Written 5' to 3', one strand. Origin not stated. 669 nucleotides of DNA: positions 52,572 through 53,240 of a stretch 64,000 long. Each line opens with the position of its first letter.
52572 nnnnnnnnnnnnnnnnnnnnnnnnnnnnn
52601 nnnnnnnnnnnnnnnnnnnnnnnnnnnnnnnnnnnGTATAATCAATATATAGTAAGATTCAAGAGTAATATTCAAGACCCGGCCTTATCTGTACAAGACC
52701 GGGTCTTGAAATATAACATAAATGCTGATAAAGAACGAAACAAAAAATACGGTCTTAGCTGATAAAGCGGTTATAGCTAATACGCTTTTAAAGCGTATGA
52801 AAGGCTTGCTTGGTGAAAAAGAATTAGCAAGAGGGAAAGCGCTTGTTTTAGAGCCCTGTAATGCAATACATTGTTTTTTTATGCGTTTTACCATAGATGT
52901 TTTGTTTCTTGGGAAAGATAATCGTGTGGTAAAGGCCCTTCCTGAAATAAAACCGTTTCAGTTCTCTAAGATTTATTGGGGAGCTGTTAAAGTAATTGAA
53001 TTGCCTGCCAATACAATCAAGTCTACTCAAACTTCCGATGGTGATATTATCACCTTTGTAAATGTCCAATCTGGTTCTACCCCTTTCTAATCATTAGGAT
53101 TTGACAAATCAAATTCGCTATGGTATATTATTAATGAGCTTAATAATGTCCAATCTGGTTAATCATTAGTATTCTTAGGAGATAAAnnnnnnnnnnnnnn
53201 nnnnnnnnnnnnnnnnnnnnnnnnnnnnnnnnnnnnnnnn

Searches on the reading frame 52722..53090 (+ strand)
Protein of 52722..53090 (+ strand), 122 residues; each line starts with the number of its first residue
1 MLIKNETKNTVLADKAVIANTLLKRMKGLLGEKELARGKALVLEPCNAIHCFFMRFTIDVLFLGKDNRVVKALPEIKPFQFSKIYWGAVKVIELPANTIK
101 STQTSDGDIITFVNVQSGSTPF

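Call 70: search_protein_families(library=pfam, proteins=[window:52722-53090:+])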
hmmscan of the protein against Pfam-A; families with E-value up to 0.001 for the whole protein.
window:52722-53090:+ (122 aa): 1 family
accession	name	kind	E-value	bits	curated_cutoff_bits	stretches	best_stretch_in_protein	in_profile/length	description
PF02643.20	DUF192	-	2.3e-15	56.9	27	1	17-111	4-95/96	Uncharacterized ACR, COG1430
